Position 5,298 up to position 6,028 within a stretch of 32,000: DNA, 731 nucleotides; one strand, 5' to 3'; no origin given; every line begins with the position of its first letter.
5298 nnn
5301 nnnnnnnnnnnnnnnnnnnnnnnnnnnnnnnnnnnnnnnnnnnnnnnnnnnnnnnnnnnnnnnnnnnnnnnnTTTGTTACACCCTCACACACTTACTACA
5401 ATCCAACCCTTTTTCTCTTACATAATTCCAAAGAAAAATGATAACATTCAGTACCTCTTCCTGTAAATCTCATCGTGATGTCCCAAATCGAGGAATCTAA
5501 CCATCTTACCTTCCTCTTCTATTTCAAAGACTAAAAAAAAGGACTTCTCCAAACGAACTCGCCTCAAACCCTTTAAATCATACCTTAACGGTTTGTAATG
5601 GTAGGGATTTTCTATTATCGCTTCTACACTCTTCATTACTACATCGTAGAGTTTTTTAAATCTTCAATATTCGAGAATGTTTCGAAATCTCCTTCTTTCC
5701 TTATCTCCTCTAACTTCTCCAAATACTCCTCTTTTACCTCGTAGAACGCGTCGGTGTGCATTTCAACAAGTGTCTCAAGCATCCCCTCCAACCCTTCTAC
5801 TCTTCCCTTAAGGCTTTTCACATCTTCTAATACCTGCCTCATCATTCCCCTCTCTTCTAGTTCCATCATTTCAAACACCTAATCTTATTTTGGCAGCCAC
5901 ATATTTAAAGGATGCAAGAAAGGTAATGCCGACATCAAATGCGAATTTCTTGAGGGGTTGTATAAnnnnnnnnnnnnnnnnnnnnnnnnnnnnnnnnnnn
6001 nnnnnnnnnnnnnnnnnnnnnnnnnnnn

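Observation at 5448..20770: Toxin-antitoxin modules and their relics punctuate the glycan island, mostly at compositional seams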

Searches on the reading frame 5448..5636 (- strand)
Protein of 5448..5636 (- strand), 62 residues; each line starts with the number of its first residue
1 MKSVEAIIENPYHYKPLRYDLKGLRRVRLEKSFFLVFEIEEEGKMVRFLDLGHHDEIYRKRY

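Call 7: search_protein_families(library=pfam, proteins=[window:5448-5636:-], max_evalue=0.1)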
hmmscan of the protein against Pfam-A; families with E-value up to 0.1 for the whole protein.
window:5448-5636:- (62 aa): 3 families
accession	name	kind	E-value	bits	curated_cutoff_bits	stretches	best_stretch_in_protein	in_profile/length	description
PF05016.21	ParE_toxin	-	1.2e-06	29.4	23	1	2-58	34-89/89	ParE toxin of type II toxin-antitoxin system, parDE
PF15781.12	ParE-like_toxin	-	0.00043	20.6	28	1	2-60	24-85/87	ParE-like toxin of type II bacterial toxin-antitoxin system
PF15738.11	YafQ_toxin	-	0.0043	17.7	30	1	8-58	39-87/88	Bacterial toxin of type II toxin-antitoxin system, YafQ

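Call 23: find_encoding_contigs(protein=window:5448-5636:-, flank=10000, max_places=10)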
Protein window:5448-5636:- (62 aa): 1 contig read that carries it; 1 place shown.
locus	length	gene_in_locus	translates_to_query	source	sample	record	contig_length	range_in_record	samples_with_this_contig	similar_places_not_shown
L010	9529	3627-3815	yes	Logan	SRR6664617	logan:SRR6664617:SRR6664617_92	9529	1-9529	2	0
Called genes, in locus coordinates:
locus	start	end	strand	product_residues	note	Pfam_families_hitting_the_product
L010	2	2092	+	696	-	?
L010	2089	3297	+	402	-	PF13439:Glyco_transf_4, PF13579:Glyco_trans_4_4 (weak), PF00534:Glycos_transf_1, PF13692:Glyco_trans_1_4, PF13524:Glyco_trans_1_2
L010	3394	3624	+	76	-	-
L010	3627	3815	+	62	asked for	PF05016:ParE_toxin (weak)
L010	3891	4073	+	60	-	-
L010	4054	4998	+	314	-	PF02350:Epimerase_2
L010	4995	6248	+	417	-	PF03721:UDPG_MGDP_dh_N, PF00984:UDPG_MGDP_dh, PF03720:UDPG_MGDP_dh_C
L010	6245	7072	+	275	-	PF01943:Polysacc_synt, PF13440:Polysacc_synt_3 (weak)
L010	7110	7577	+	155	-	-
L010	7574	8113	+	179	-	-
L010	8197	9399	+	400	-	-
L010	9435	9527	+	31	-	?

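Call 41: search_protein_families(library=ncbifam, proteins=[window:5448-5636:-], max_evalue=0.05)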
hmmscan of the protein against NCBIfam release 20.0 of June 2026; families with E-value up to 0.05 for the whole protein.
window:5448-5636:- (62 aa): 2 families
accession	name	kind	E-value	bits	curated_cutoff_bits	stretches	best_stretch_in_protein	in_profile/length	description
TIGR00053.1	TIGR00053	subfamily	3.2e-13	50.1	87.25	1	2-58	30-91/92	YafQ family addiction module toxin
TIGR02385.1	RelE_StbE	subfamily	3.4e-05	24.3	27.9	1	5-58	31-88/88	type II toxin-antitoxin system mRNA interferase toxin, RelE/StbE family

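Call 54: find_encoding_contigs(protein=L010:2089-3297:+, flank=10000, max_places=8)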
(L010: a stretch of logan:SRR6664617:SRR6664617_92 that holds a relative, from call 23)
Protein L010:2089-3297:+ (402 aa): 1 contig read that carries it; 1 place shown.
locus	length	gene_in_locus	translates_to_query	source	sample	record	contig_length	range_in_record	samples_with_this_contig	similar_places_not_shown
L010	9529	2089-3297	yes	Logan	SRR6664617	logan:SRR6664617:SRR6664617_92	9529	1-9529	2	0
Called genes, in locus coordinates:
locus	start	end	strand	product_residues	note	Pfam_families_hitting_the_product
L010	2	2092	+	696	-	?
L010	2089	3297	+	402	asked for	PF13439:Glyco_transf_4, PF13579:Glyco_trans_4_4 (weak), PF00534:Glycos_transf_1, PF13692:Glyco_trans_1_4, PF13524:Glyco_trans_1_2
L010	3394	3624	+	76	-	-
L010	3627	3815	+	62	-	PF05016:ParE_toxin (weak)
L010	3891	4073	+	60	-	-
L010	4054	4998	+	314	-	PF02350:Epimerase_2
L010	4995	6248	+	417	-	PF03721:UDPG_MGDP_dh_N, PF00984:UDPG_MGDP_dh, PF03720:UDPG_MGDP_dh_C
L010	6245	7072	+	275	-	PF01943:Polysacc_synt, PF13440:Polysacc_synt_3 (weak)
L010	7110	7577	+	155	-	-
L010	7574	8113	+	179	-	-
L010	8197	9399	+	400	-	-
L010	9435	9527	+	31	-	?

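Call 81: search_protein_families(library=padloc, proteins=[window:5448-5636:-], max_evalue=0.01)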
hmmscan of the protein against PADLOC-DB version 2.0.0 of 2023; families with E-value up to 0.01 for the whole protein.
window:5448-5636:- (62 aa): 0 families

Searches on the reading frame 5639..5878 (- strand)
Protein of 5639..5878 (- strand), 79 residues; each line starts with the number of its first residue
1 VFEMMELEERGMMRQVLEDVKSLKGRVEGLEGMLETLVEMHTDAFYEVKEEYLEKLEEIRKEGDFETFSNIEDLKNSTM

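Call 7: search_protein_families(library=pfam, proteins=[window:5639-5878:-], max_evalue=0.1)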
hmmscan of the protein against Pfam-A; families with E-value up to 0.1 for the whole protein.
window:5639-5878:- (79 aa): 2 families
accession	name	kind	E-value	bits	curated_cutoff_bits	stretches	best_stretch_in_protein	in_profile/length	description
PF10884.14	DUF2683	-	0.004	17.8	27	1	34-76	28-66/66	Protein of unknown function (DUF2683)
PF19848.4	DUF6323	-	0.021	15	30.6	1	22-60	33-71/127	Family of unknown function (DUF6323)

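Call 41: search_protein_families(library=ncbifam, proteins=[window:5639-5878:-], max_evalue=0.05)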
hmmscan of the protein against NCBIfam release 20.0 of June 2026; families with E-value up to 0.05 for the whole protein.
window:5639-5878:- (79 aa): 0 families

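Call 81: search_protein_families(library=padloc, proteins=[window:5639-5878:-], max_evalue=0.01)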
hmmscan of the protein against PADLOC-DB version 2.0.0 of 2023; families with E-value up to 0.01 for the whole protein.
window:5639-5878:- (79 aa): 0 families
